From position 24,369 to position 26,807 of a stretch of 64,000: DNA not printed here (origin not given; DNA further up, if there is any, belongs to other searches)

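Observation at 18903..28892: Five-gene same-strand cluster of uncharacterised exported hydrolases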

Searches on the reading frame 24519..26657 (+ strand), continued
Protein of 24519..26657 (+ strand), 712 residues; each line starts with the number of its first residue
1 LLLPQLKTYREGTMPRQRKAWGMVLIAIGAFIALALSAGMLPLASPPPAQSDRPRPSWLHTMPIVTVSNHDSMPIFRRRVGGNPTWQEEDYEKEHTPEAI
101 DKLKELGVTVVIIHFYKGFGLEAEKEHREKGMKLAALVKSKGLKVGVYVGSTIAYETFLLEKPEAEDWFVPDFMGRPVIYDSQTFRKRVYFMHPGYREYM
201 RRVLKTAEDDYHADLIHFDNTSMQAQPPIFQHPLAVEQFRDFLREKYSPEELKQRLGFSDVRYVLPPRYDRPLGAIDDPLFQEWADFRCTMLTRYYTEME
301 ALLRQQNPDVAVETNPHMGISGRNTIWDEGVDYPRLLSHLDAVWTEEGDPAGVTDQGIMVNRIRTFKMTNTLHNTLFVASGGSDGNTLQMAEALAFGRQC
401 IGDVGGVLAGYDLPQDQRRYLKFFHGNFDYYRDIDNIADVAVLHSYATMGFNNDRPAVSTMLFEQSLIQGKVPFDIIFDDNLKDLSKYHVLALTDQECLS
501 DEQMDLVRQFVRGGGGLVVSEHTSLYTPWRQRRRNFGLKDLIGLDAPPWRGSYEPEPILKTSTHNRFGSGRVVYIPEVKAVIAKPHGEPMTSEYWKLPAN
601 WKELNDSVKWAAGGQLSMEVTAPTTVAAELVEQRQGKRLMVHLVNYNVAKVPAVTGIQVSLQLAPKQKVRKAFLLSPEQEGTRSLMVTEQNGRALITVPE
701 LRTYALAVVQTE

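Call 36: predict_structure(alignment_id=A1)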
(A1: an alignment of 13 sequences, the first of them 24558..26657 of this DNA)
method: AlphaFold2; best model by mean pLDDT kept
length: 699 residues; sequences in the alignment: 13
mean_pLDDT: 71.6   pTM: 0.73
mean pLDDT of the five models: 71.6, 70.2, 69.2, 57.6, 56.5
residues with pLDDT >= 90: 115; 70-90: 298; 50-70: 179; < 50: 107
segments of 3 or more residues with pLDDT < 50: 1-5, 23-39, 61-73, 160-163, 165-167, 257-261, 304-311, 333-335, 364-371, 435-441, 510-521, 574-579
pLDDT, mean of each block of 10 residues (from residue 1): 48 59 42 36 73 65 43 59 80 81 57 77 90 72 59 64 47 67 80 85 69 70 89 85 79 60 62 78 82 80 49 54 68 57 73 60 46 70 65 55 78 83 88 49 63 88 79 91 72 91 79 45 70 56 62 89 73 49 73 91 92 90 91 85 94 91 88 92 93 94
secondary structure, 60 per line:
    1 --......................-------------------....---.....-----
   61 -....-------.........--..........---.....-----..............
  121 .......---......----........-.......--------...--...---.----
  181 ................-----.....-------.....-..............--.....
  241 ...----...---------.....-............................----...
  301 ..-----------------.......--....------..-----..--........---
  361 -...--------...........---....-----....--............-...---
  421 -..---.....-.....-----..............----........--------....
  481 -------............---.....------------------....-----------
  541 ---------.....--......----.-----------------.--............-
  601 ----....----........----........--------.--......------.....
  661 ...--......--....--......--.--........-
elements in order (helices of 4 or more, strands of 3 or more residues): H3-24 H44-47 E51-55 H62-65 H73-81 H84-93 E97-101 H107-127 E131-136 H141-148 H150-155 E165-167 E170-172 H181-196 E202-206 H214-218 H220-233 H236-243 H260-264 H266-293 E298-302 H320-326 E329-332 H350-357 E362-364 H373-383 E387-390 H396-399 H402-413 E427-431 H433-437 H443-456 E461-465 E477-480 H488-499 E503-507 H526-529 E550-554 E557-562 H588-599 E605-608 E613-620 E625-632 E644-649 E656-663 E666-671 E674-677 E680-685 E691-698

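Call 38: fold_search(model_id=the predicted structure, library=pdb)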
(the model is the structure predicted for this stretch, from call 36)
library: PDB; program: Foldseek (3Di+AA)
matches with E <= 10: 1733; with E <= 0.001: 476
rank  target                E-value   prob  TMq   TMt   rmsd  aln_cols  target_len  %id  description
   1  6tvk                  1.7e-23  1.00  0.56  0.59   8.7       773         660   15  Alpha-L-fucosidase isoenzyme 2 from Paenibacillus thiaminolyticus (released 2021-07-21)
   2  5dfa_B                2.0e-20  1.00  0.61  0.62   7.2       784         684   14  3D structure of the E323A catalytic mutant of Gan42B, a GH42 beta-galactosidase from G. stearothermophilus (released 2015-12-09)
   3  4oif_B                6.9e-20  1.00  0.62  0.63   6.9       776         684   15  3D structure of Gan42B, a GH42 beta-galactosidase from G. (released 2015-02-04)
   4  9m0b_A                8.7e-20  1.00  0.59  0.53   6.2       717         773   13  Crystal structure of alpha-agarase AGA from Catenovulum maritimum (released 2026-03-04)
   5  5dfa_A                1.0e-19  1.00  0.60  0.61   7.0       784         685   14  3D structure of the E323A catalytic mutant of Gan42B, a GH42 beta-galactosidase from G. stearothermophilus (released 2015-12-09)
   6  4uni_B                1.3e-19  1.00  0.59  0.60   7.1       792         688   14  beta-(1,6)-galactosidase from Bifidobacterium animalis subsp. lactis Bl-04 in complex with galactose (released 2014-10-15)
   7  4oif_A                1.4e-19  1.00  0.61  0.63   7.0       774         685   15  3D structure of Gan42B, a GH42 beta-galactosidase from G. (released 2015-02-04)
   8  9m0b_B                1.5e-19  1.00  0.56  0.51   7.1       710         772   14  Crystal structure of alpha-agarase AGA from Catenovulum maritimum (released 2026-03-04)
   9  4uzs_A                2.9e-19  1.00  0.59  0.60   7.2       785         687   14  Crystal structure of Bifidobacterium bifidum beta-galactosidase (released 2015-09-30)
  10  5e9a_B                4.3e-19  1.00  0.61  0.62   6.9       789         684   14  Crystal structure analysis of the cold-adamped beta-galactosidase from Rahnella sp. R3 (released 2016-10-26)
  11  4uoq_A                4.5e-19  1.00  0.59  0.60   7.0       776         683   14  Nucleophile mutant (E324A) of beta-(1,6)-galactosidase from Bifidobacterium animalis subsp. lactis Bl-04 (released 2014-10-22)
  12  4uzs_C                7.6e-19  1.00  0.58  0.59   7.3       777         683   13  Crystal structure of Bifidobacterium bifidum beta-galactosidase (released 2015-09-30)
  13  4uni_C                1.1e-18  1.00  0.57  0.58   7.3       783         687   14  beta-(1,6)-galactosidase from Bifidobacterium animalis subsp. lactis Bl-04 in complex with galactose (released 2014-10-15)
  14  3tts_A                1.2e-18  1.00  0.61  0.63   6.2       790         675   13  Crystal structure of beta-galactosidase from Bacillus circulans sp. alkalophilus (released 2012-03-21)
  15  4uoq_B                1.3e-18  1.00  0.57  0.58   8.7       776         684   15  Nucleophile mutant (E324A) of beta-(1,6)-galactosidase from Bifidobacterium animalis subsp. lactis Bl-04 (released 2014-10-22)
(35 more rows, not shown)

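Call 40: search_protein_families(library=pfam, proteins=[L024:6581-7666:+, L024:7703-8464:+, L024:8439-9953:+, L024:12058-13368:+, L024:14865-16328:+, L024:16331-17422:+, L024:17433-18332:+, L024:18329-19447:+, L024:19745-21031:+, L024:21041-22048:+], max_evalue=0.01)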
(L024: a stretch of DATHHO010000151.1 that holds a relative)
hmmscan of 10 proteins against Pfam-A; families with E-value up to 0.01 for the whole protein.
L024:6581-7666:+ (361 aa): 2 families
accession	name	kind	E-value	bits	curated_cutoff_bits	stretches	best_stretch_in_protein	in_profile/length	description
PF13378.12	MR_MLE_C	-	7.2e-56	189.8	29.4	1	152-354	2-216/219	Enolase C-terminal domain-like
PF02746.21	MR_MLE_N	-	1.6e-11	44.9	22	1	12-130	5-117/117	Mandelate racemase / muconate lactonizing enzyme, N-terminal domain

L024:7703-8464:+ (253 aa): 5 families
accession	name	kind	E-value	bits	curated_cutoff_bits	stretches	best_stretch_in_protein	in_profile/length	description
PF13561.12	adh_short_C2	-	2.9e-57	194.4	27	1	20-250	6-236/236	Enoyl-(Acyl carrier protein) reductase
PF00106.31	adh_short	-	3.3e-55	187.1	26.6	1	11-195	1-188/195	short chain dehydrogenase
PF08659.16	KR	-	1.3e-13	51.7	22.6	1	14-169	4-162/180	KR domain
PF23441.1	SDR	-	2.5e-06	27.5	27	1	8-249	5-255/258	SDR-like rossmann domain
PF01784.24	DUF34_NIF3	-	0.0015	18.7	23.4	1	11-80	172-237/256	Duf34/NIF3 (NGG1p interacting factor 3)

L024:8439-9953:+ (504 aa): 1 family
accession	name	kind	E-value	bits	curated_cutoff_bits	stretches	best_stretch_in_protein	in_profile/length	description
PF03629.24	SASA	-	5.1e-20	72.5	24.8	1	132-355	3-191/226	Carbohydrate esterase, sialic acid-specific acetylesterase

L024:12058-13368:+ (436 aa): 0 families

L024:14865-16328:+ (487 aa): 2 families
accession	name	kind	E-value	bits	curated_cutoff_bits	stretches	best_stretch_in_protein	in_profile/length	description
PF21252.2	Glyco_hydro_109_C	-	3.7e-40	137.6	27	1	203-356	2-166/187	Glycosyl hydrolase 109, C-terminal domain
PF01408.29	GFO_IDH_MocA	-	4.6e-17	63.3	24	1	66-191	1-118/120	Oxidoreductase family, NAD-binding Rossmann fold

L024:16331-17422:+ (363 aa): 1 family
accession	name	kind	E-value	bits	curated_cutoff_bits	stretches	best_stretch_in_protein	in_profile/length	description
PF04909.20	Amidohydro_2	-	5.9e-13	49.7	26.4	1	90-361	68-288/289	Amidohydrolase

L024:17433-18332:+ (299 aa): 1 family
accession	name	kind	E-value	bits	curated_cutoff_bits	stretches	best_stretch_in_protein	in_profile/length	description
PF01182.26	Glucosamine_iso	-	0.00028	21.2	27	0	35-171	2-143/225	Glucosamine-6-phosphate isomerases/6-phosphogluconolactonase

L024:18329-19447:+ (372 aa): 1 family
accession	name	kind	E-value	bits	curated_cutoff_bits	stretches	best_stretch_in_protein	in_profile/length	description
PF00294.29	PfkB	-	4.1e-24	85.9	25.8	1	75-336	51-296/302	pfkB family carbohydrate kinase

L024:19745-21031:+ (428 aa): 1 family
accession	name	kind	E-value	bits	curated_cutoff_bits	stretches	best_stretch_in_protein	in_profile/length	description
PF07690.21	MFS_1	-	1.6e-29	103.3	33.4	1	17-371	1-344/347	Major Facilitator Superfamily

L024:21041-22048:+ (336 aa): 1 family
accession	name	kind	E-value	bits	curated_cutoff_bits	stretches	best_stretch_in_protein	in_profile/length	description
PF01408.29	GFO_IDH_MocA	-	4.5e-10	40.7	24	1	55-185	2-117/120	Oxidoreductase family, NAD-binding Rossmann fold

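Call 49: search_solved_structures(query=A1, max_evalue=10, show_alignments=3)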
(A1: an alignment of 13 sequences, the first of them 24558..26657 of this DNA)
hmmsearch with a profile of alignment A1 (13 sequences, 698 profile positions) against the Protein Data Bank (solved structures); distinct sequences matched with E-value up to 10: 14.
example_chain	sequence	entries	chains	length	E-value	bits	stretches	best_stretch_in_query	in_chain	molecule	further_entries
6tvk_AAA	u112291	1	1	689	1.5e-09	40.2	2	420-522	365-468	Alpha-L-fucosidase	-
5dfa_A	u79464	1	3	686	2.2e-06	29.7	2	423-513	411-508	Beta-galactosidase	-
4oif_A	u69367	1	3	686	2.2e-06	29.7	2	423-513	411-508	Beta-galactosidase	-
9sjf_A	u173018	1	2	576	0.0057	18.4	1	598-697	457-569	Cycloisomaltooligosaccharide glucanotransferase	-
9sjh_B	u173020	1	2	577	0.0057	18.4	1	598-697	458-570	Cycloisomaltooligosaccharide glucanotransferase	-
9sjg_A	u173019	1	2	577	0.0057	18.4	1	598-697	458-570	Cycloisomaltooligosaccharide glucanotransferase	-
9sje_G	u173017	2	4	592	0.018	16.8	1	598-694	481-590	Cycloisomaltooligosaccharide glucanotransferase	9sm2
9m0b_A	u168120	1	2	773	0.04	15.6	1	217-302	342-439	Alpha-agarase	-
6t5o_AAA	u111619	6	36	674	0.12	14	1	464-527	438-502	Glyco_hydro_42M domain-containing protein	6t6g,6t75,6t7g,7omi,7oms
7vkx_A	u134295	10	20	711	0.24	13.1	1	464-517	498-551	beta-1,2-glucosyltransferase | Beta-galactosidase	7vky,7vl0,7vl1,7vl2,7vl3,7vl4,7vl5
7x87_A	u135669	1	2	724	0.24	13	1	464-517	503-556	Beta-galactosidase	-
7vkw_A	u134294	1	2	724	0.24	13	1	464-517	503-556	beta-1,2-glucosyltransferase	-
7vkz_A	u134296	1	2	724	0.24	13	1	464-517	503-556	beta-1,2-glucosyltransferase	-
4ph6_A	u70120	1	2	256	0.76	11.4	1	592-677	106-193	3-dehydroquinate dehydratase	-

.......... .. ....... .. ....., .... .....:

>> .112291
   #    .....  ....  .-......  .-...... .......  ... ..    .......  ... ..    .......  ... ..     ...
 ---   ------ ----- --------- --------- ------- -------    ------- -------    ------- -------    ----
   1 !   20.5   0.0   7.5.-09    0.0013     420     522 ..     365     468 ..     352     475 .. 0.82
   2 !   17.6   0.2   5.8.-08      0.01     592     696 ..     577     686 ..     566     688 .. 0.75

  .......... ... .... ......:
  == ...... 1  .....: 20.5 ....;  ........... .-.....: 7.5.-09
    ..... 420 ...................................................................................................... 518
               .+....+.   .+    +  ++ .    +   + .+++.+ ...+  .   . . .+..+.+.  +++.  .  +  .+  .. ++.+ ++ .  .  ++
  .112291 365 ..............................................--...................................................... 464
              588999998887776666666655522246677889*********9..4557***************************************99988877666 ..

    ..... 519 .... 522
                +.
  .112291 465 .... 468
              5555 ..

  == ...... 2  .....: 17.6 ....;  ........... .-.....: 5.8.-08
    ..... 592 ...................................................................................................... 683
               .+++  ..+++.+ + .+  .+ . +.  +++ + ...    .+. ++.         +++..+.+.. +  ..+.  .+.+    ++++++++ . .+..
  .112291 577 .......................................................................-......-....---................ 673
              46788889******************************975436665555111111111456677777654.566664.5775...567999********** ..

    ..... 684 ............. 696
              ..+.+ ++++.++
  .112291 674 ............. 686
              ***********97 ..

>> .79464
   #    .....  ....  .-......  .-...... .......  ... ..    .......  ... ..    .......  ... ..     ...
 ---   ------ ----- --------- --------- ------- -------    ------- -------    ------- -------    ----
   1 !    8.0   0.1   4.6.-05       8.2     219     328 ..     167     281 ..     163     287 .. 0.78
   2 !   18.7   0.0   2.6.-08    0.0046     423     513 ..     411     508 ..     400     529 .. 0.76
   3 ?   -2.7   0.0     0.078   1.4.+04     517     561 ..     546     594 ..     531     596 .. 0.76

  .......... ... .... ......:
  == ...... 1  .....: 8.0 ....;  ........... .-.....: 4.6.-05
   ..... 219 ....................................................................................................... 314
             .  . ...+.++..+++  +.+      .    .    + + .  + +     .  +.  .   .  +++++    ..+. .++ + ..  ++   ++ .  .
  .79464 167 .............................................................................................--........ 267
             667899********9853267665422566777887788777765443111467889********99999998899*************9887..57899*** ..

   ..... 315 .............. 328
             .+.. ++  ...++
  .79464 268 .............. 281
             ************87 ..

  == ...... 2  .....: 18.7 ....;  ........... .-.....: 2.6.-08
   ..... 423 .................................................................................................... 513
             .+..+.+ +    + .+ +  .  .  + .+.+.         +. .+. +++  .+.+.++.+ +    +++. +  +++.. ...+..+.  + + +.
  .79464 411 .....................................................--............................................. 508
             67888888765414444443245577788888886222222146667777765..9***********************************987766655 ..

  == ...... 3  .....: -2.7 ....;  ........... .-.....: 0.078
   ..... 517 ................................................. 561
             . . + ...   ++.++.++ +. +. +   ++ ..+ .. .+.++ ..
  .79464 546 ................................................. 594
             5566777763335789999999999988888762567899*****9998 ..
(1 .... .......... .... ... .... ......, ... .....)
